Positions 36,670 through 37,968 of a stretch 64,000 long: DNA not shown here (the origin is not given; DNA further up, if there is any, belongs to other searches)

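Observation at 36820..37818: Stand-alone SIR2_2 (TTNYD-motif) protein in a low-GC pocket beside the left repeat copy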

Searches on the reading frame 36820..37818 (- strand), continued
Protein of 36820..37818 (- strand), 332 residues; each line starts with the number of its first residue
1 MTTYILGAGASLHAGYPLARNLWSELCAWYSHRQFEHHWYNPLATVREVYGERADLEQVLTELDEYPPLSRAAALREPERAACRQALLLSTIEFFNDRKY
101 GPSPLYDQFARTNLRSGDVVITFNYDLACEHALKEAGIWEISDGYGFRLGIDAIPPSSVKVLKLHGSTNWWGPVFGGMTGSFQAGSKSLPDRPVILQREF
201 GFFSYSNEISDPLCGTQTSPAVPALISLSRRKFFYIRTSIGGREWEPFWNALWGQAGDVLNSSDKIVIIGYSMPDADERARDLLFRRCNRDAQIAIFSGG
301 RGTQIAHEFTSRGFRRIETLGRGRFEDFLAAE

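Call 22: find_related_loci(query=A1, collection=genome_contigs, flank=10000)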
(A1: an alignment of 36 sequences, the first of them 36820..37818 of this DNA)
Query A1 (332 aa) in genome_contigs; peptide patterns used: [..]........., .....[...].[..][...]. (x = any residue, [..] = any of these).
323 stretches matched a pattern; 93 encode a relative of the query (tblastn E <= 1e-3); the best 80 are kept; 80 distinct loci.
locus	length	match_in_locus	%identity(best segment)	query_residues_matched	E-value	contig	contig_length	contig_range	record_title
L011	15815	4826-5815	57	1-330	2e-110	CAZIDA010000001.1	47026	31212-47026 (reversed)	MAG TPA_asm: uncultured Acidobacteriota bacterium isolate SRP271791_co2_76 genome assembly, contig: NODE_88_length_47026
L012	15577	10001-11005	52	1-332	6e-108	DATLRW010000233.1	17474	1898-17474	MAG TPA_asm: Candidatus Dormiibacterota bacterium isolate SMAG_U13914 k141_442231, whole genome shotgun sequence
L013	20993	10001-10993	46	1-329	7e-88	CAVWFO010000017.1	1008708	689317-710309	MAG: uncultured Acidobacteriota bacterium isolate MFD00964.bin.1.243 genome assembly, contig: contig_27874, whole genome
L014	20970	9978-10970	44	1-329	2e-85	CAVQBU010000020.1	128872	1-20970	MAG: uncultured Acidobacteriota bacterium isolate MFD01138.bin.3.14 genome assembly, contig: contig_58132, whole genome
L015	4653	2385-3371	48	1-329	2e-84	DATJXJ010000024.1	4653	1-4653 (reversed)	MAG TPA_asm: Verrucomicrobiia bacterium isolate SMAG_U15123 k141_2185699, whole genome shotgun sequence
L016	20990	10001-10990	45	1-329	9e-80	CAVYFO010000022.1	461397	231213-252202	MAG: uncultured Acidobacteriota bacterium isolate MFD04463.bin.3.111 genome assembly, contig: contig_4645, whole genome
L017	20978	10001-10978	41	1-330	5e-67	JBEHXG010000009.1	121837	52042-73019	MAG: Acidobacteriota bacterium isolate ES1.bin.4 NODE_163_length_121837_cov_6.638387, whole genome shotgun sequence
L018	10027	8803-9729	42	5-317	7e-66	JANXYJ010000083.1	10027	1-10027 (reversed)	MAG: Terriglobia bacterium isolate GL140_3_metabat_37_sub GL140_3_k141_543006, whole genome shotgun sequence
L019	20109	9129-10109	38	1-327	2e-64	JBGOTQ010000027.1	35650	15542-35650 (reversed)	MAG: Terriglobia bacterium isolate OBJ_0618_7090110_159 k141_2658758_length_35650_cov_13.2706, whole genome shotgun sequ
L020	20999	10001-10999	38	2-330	5e-63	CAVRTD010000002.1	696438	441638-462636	MAG: Terriglobia bacterium isolate MFD05513.bin.1.273 genome assembly, contig: contig_12828, whole genome shotgun sequen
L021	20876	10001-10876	38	1-317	2e-61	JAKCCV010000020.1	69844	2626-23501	MAG: Acidobacteria bacterium isolate YP5.bin2 NODE_125_length_69844_cov_13.870892, whole genome shotgun sequence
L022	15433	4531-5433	41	1-296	8e-60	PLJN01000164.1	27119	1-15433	MAG: Acidobacteriaceae bacterium isolate palsa_191 73.20110800_P1M.59_contig_37773, whole genome shotgun sequence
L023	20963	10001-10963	39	1-320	2e-59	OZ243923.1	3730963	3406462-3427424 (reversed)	MAG: uncultured Granulicella sp. isolate f1afbbe7-ba9b-476c-b78e-8b4c9f66cef6 genome assembly, chromosome: 1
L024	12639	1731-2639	42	1-296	5e-59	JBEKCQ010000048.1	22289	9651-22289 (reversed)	MAG: Terriglobia bacterium isolate SPRUCE 163 SPRUCE_163_48, whole genome shotgun sequence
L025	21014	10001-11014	38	1-331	3e-59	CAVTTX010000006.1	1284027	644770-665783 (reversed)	MAG: Candidatus Acidoferrales bacterium isolate MFD09567.bin.2.23 genome assembly, contig: contig_39106, whole genome sh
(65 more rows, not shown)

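Call 26: predict_structure(alignment_id=A1)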
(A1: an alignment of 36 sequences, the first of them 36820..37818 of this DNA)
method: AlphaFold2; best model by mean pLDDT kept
length: 332 residues; sequences in the alignment: 36
mean_pLDDT: 89.1   pTM: 0.89
mean pLDDT of the five models: 89.1, 83.5, 82.2, 79.8, 76.3
residues with pLDDT >= 90: 210; 70-90: 97; 50-70: 20; < 50: 5
segments of 3 or more residues with pLDDT < 50: 178-182
pLDDT, mean of each block of 10 residues (from residue 1): 96 89 91 75 93 90 90 93 90 89 95 97 92 96 92 94 92 62 61 89 90 73 84 82 90 98 98 89 96 96 95 96 93 74
secondary structure, 60 per line:
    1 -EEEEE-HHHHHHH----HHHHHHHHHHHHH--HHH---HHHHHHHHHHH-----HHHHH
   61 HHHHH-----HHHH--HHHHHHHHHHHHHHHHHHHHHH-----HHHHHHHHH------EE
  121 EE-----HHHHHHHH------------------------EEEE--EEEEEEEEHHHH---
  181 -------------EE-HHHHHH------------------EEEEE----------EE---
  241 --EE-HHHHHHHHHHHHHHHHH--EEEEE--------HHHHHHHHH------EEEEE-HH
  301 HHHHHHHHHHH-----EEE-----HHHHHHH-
elements in order: E2-6 H8-14 H19-31 H40-50 H56-65 H71-74 H77-98 H104-112 E119-122 H128-135 E160-163 E166-173 H174-177 H197-202 E221-225 H246-262 E265-269 H278-286 E293-297 H299-311 E317-319 H325-331

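Call 29: fold_search(model_id=the predicted structure, library=pdb)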
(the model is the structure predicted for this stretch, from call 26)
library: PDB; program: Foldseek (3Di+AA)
matches with E <= 10: 592; with E <= 0.001: 171
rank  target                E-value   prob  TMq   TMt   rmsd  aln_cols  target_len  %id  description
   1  8sub_I                3.3e-09  1.00  0.51  0.44   9.7       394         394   15  E. coli SIR2-HerA complex (dodecamer SIR2 pentamer HerA) (released 2023-12-27)
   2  8sub_E                3.3e-09  1.00  0.50  0.43   9.9       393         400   16  E. coli SIR2-HerA complex (dodecamer SIR2 pentamer HerA) (released 2023-12-27)
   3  8sub_K                3.7e-09  1.00  0.50  0.43   9.8       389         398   14  E. coli SIR2-HerA complex (dodecamer SIR2 pentamer HerA) (released 2023-12-27)
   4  8sub_A                4.3e-09  1.00  0.50  0.43   9.6       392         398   15  E. coli SIR2-HerA complex (dodecamer SIR2 pentamer HerA) (released 2023-12-27)
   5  8sub_G                5.8e-09  1.00  0.51  0.45  10.0       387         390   14  E. coli SIR2-HerA complex (dodecamer SIR2 pentamer HerA) (released 2023-12-27)
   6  8sub_F                6.9e-09  1.00  0.52  0.44   9.1       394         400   16  E. coli SIR2-HerA complex (dodecamer SIR2 pentamer HerA) (released 2023-12-27)
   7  8wld_E                8.6e-09  1.00  0.54  0.52   7.4       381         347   15  Cryo-EM structure of SIR2/HerA antiphage complex (released 2024-09-11)
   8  8sub_B                1.1e-08  1.00  0.54  0.46   8.0       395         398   16  E. coli SIR2-HerA complex (dodecamer SIR2 pentamer HerA) (released 2023-12-27)
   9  8suw_F                1.2e-08  1.00  0.52  0.45   8.9       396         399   16  E. coli SIR2-HerA complex (dodecamer SIR2 bound 4 protomers of HerA) (released 2024-03-27)
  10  8suw_J                1.8e-08  1.00  0.52  0.45   9.1       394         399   17  E. coli SIR2-HerA complex (dodecamer SIR2 bound 4 protomers of HerA) (released 2024-03-27)
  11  8uae_B                1.9e-08  1.00  0.54  0.48   8.0       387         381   16  E. coli Sir2_HerA complex (12:6) with ATPgamaS (released 2023-12-27)
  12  8yhx_I                2.1e-08  1.00  0.56  0.45   9.9       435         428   13  Cryo-EM structure of the trimeric HerA (released 2024-11-06)
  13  8uae_F                2.1e-08  1.00  0.51  0.46   9.7       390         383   16  E. coli Sir2_HerA complex (12:6) with ATPgamaS (released 2023-12-27)
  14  8wld_R                2.4e-08  1.00  0.53  0.51   7.3       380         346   16  Cryo-EM structure of SIR2/HerA antiphage complex (released 2024-09-11)
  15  8suw_B                3.4e-08  1.00  0.55  0.47   7.9       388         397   14  E. coli SIR2-HerA complex (dodecamer SIR2 bound 4 protomers of HerA) (released 2024-03-27)
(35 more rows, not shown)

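Call 31: search_protein_families(library=pfam, alignment_id=A2, max_evalue=0.00001)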
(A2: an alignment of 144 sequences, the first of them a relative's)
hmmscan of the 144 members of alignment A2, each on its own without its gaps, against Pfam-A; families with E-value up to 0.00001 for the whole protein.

A. member 1, L003:7171-7794:- (207 aa): 0 families

B. families by the number of members that match (of 144 scanned): 90 families (the first 25 are shown)
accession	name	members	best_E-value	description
PF13365.12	Trypsin_2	3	8.4e-37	Trypsin-like peptidase domain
PF00089.32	Trypsin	3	8.7e-19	Trypsin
PF01850.27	PIN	3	4.9e-16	PIN domain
PF01458.23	SUFBD_core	2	4.3e-80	SUF system FeS cluster assembly, SufBD core domain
PF02737.24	3HCDH_N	2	1e-64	3-hydroxyacyl-CoA dehydrogenase, NAD binding domain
PF00725.27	3HCDH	2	6.2e-37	3-hydroxyacyl-CoA dehydrogenase, C-terminal domain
PF19295.5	SufBD_N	2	3.9e-10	SufBD protein N-terminal region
PF02133.21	Transp_cyt_pur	1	7.8e-125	Permease for cytosine/purines, uracil, thiamine, allantoin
PF05681.19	Fumerase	1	1.2e-90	Fumarate hydratase (Fumerase)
PF02618.21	YceG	1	1e-82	YceG-like family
PF05683.17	Fumerase_C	1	1.8e-82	Fumarase C-terminus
PF12811.12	BaxI_1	1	1.5e-76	Bax inhibitor 1 like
PF05496.18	RuvB_N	1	2.7e-76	Holliday junction DNA helicase RuvB P-loop domain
PF12543.13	DUF3738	1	9.6e-55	Protein of unknown function (DUF3738)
PF03781.23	FGE-sulfatase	1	2.5e-51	Sulfatase-modifying factor enzyme 1-like domain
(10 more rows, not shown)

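Call 42: find_related_loci(query=A1, collection=viral_contigs, flank=8000)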
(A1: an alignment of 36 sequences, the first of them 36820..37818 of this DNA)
Query A1 (332 aa) in viral_contigs; peptide patterns used: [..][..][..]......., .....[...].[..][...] (x = any residue, [..] = any of these).
31 stretches matched a pattern, but none encodes a relative of the query by tblastn (E <= 1e-3).

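Call 60: search_protein_families(library=padloc, alignment_id=A2, max_evalue=0.00001)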
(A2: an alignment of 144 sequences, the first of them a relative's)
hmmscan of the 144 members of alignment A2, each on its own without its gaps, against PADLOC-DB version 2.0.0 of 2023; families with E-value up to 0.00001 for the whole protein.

A. member 1, L003:7171-7794:- (207 aa): 0 families

B. families by the number of members that match (of 144 scanned): 23 families
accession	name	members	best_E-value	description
PDLC02960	RT-Protease_XI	3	1.3e-17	single gene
PDLC02959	RT-Protease_XI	3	2.2e-16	single gene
PDLC04593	PDC-M35A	2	7.4e-09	-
PDLC03855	LmuA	2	6e-07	-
PDLC03826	DitA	1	7.1e-29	-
PDLC04937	PDC-S15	1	2.4e-23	-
PDLC04833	PDC-S03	1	3.6e-20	-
PDLC03398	REase_II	1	2.2e-19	Type II nicking endonuclease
PDLC04832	PDC-S03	1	5.2e-19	-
PDLC04931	PDC-S15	1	8.2e-15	-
PDLC04938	PDC-S15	1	4.3e-13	-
PDLC04934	PDC-S15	1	1.9e-12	-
PDLC04940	PDC-S15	1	7.4e-09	-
PDLC04834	PDC-S03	1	1.7e-08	-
PDLC04835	PDC-S03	1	7.2e-08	-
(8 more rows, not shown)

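Call 61: search_protein_representatives(alignment_id=A1)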
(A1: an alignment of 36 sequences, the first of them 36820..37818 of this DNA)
Query: 36 sequences, 333 profile positions. Proteins with E-value up to 0.001 (for the whole library): 9419; up to 1e-10: 2602; up to 1e-30: 204. The best 150 are listed.
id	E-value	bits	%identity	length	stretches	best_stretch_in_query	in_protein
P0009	6.5e-147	505.6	-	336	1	1-332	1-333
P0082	1.9e-138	477.7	-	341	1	1-332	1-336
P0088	1.3e-134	465.1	-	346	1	1-332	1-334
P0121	1.6e-129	448.4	-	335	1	1-332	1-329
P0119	6.8e-127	439.8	-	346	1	1-332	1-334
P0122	1.1e-120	419.4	-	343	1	1-332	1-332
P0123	3.1e-120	417.9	-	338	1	1-332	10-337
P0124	1.3e-114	399.4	-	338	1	1-332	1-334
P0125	5.1e-114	397.4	-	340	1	1-332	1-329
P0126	1.8e-108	379.2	-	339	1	1-332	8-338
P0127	3.6e-107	374.9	-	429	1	1-331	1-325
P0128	2.3e-106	372.3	-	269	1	67-332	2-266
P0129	3.0e-105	368.6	-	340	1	1-331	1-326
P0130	6.2e-105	367.6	-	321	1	21-332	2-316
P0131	7.3e-102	357.5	-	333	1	1-332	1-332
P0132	3.1e-101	355.4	-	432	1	4-332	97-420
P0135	1.3e-99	350.1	-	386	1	1-331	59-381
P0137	7.1e-99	347.7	-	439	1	1-332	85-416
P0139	5.7e-98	344.7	-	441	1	1-332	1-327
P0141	3.6e-97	342.1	-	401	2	35-332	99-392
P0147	2.3e-94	332.8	-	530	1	22-332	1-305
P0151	3.2e-91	322.5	-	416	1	42-332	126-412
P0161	1.2e-85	304.2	-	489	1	2-332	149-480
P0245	8.4e-48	179.8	-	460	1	29-261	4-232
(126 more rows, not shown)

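Call 62: search_protein_families(library=pfam, proteins=[P0127, P0139, P0147, P0132, P0137, P0161, P0151, P0141, P0245, P0135], max_evalue=0.001)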
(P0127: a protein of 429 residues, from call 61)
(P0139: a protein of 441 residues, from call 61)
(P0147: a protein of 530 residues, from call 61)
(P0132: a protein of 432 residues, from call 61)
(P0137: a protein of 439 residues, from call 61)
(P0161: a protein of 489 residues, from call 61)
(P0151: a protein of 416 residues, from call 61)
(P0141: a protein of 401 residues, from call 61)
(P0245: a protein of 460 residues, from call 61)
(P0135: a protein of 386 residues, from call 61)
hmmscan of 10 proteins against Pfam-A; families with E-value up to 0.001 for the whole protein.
P0127 (429 aa): 0 families

P0139 (441 aa): 0 families

P0147 (530 aa): 0 families

P0132 (432 aa): 1 family
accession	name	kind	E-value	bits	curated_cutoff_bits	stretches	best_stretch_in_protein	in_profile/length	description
PF13289.12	SIR2_2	-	7.4e-05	23.3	24.5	0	210-261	2-53/141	SIR2-like domain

P0137 (439 aa): 0 families

P0161 (489 aa): 1 family
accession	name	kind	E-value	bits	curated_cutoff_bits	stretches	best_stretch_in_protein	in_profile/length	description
PF08719.17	NADAR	-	1.3e-15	58.5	35.1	1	3-90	70-162/163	NADAR domain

P0151 (416 aa): 0 families

P0141 (401 aa): 1 family
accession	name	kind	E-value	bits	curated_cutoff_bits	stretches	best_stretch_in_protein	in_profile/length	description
PF13289.12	SIR2_2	-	0.00011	22.8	24.5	0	181-231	2-52/141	SIR2-like domain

P0245 (460 aa): 0 families

P0135 (386 aa): 2 families
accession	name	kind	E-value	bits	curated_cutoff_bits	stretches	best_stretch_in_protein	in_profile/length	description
PF13289.12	SIR2_2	-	3.5e-06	27.6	24.5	1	176-269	2-99/141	SIR2-like domain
PF14253.11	AbiH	-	6.4e-05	23.6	30.9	1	138-345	109-254/260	Bacteriophage abortive infection AbiH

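Call 66: find_encoding_contigs(protein=P0161, flank=5000, max_places=3)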
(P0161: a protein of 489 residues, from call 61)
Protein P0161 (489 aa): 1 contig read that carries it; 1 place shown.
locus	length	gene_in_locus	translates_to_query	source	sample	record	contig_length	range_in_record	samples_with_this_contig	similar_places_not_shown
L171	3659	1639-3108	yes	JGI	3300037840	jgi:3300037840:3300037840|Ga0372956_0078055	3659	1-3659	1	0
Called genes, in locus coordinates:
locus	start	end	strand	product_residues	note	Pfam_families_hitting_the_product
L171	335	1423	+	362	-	PF24390:PRTase-CE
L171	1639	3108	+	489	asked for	PF08719:NADAR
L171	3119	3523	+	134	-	PF15731:MqsA_antitoxin, PF13560:HTH_31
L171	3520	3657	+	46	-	?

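Call 69: search_protein_families(library=pfam, alignment_id=A1, max_evalue=0.01)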
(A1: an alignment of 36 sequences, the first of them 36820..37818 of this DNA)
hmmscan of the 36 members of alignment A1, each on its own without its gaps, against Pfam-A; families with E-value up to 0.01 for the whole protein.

A. member 1, window:36820-37818:- (332 aa): 1 family
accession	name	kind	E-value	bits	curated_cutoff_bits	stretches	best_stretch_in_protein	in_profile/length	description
PF13289.12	SIR2_2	-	4.8e-05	23.9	24.5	1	119-191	2-54/141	SIR2-like domain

B. families by the number of members that match (of 36 scanned): 3 families
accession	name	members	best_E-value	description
PF13289.12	SIR2_2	34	1.4e-06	SIR2-like domain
PF14253.11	AbiH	4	4.6e-05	Bacteriophage abortive infection AbiH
PF01915.27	Glyco_hydro_3_C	1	0.0061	Glycosyl hydrolase family 3 C-terminal domain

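Call 73: search_protein_families(library=padloc, alignment_id=A4, max_evalue=0.00001)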
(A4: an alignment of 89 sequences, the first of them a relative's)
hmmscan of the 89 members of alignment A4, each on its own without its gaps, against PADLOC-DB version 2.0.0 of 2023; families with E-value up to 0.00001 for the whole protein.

A. member 1, L011:13916-14443:- (175 aa): 0 families

B. families by the number of members that match (of 89 scanned): 54 families (the first 25 are shown)
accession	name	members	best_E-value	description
PDLC00010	DruD1|DruD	1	3.3e-126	Unknown function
PDLC00012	DruD1|DruD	1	2.1e-120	Unknown function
PDLC04060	PD-T4-6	1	5.6e-93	-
PDLC04061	PD-T4-6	1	8.1e-93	-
PDLC04042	PD-T4-6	1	3.1e-90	-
PDLC04053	PD-T4-6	1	3.4e-85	-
PDLC04043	PD-T4-6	1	6.3e-85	-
PDLC04052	PD-T4-6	1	2.7e-81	-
PDLC04047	PD-T4-6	1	7.7e-78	-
PDLC04057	PD-T4-6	1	1.7e-77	-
PDLC04054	PD-T4-6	1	2.5e-76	-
PDLC04039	PD-T4-6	1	1e-73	-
PDLC04040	PD-T4-6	1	1.2e-73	-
PDLC04048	PD-T4-6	1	1.4e-73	-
PDLC04138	mad6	1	2.1e-72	mads_6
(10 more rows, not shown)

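Call 79: search_dna_similar(query=window:36820-37818:-, collection=plasmids, mode=protein, max_evalue=0.001, max_rows=20)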
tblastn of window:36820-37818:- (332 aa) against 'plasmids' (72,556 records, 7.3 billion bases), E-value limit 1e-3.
Records with a match: 1; places in all: 1; records where one place covers at least 80% of the query: 0.
Best place of each record, by identity: <60% 1.
By first word of the organism name: Legionella 1.
By predicted mobility (MOB-suite, as given by PLSDB): mobilizable 1.
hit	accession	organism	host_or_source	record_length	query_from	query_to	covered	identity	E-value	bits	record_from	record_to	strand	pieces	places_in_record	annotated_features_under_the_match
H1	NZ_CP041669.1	Legionella israelensis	cell culture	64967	109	329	67%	22.8%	4e-4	50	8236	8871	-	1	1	SIR2 family protein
